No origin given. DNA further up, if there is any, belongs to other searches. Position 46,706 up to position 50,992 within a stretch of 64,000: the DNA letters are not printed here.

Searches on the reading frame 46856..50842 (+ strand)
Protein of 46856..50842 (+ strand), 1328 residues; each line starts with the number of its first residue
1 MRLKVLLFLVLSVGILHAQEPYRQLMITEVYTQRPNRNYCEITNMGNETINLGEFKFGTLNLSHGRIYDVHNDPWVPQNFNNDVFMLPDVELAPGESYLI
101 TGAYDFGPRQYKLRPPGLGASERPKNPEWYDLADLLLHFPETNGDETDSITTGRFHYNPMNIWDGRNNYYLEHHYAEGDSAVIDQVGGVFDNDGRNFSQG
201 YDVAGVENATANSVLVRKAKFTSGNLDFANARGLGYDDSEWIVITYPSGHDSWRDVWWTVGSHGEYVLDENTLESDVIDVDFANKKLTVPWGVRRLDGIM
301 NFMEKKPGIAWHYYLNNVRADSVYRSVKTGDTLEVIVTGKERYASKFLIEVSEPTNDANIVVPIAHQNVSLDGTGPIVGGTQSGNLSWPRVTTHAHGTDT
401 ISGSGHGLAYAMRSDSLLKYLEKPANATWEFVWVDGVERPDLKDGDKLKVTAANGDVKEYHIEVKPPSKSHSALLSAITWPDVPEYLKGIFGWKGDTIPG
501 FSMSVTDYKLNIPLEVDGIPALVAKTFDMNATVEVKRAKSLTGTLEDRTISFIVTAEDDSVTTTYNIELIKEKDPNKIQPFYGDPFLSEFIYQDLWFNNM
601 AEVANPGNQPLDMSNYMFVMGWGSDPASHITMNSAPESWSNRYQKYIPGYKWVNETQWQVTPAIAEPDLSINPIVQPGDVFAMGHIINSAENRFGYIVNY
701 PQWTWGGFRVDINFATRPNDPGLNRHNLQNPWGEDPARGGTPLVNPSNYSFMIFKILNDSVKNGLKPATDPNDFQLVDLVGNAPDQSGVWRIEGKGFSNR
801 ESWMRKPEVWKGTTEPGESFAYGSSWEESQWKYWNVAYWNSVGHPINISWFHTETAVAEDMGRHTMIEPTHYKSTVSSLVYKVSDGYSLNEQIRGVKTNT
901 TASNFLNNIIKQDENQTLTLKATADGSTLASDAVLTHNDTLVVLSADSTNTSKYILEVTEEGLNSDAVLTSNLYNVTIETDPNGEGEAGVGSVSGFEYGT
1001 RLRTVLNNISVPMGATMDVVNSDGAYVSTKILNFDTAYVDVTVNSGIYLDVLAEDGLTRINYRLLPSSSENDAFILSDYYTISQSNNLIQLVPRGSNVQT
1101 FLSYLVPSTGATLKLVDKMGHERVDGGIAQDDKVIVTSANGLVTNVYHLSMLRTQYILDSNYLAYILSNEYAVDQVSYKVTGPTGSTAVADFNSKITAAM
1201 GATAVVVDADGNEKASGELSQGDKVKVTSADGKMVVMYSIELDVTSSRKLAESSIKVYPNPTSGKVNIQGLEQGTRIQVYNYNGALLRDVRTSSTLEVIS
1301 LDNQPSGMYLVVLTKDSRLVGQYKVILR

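Call 4: search_protein_families(library=pfam, proteins=[window:46856-50842:+], max_evalue=1)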
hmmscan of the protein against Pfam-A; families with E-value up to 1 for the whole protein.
window:46856-50842:+ (1328 aa): 6 families
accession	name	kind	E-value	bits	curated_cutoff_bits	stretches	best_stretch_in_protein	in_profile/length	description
PF18962.6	Por_Secre_tail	-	2.2e-10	41.1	27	1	1257-1320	1-69/75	Secretion system C-terminal sorting domain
PF00932.25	LTD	-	3.2e-05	24.7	34.3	1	20-103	3-70/109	Lamin Tail Domain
PF12733.13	Cadherin-like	-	0.0035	18.2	24.2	1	500-569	10-86/89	Cadherin-like beta sandwich domain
PF01568.27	Molydop_binding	-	0.0051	17.3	26.8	0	1219-1241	44-66/110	Molydopterin dinucleotide binding domain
PF20608.4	Phage_tube_C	-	0.09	13.6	24.1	1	1201-1235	37-71/82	Phage tail tube protein C-terminal domain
PF22862.1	Hac8_like_N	-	0.11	13.5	27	0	907-965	12-65/106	Halocin 8-like N-terminal domain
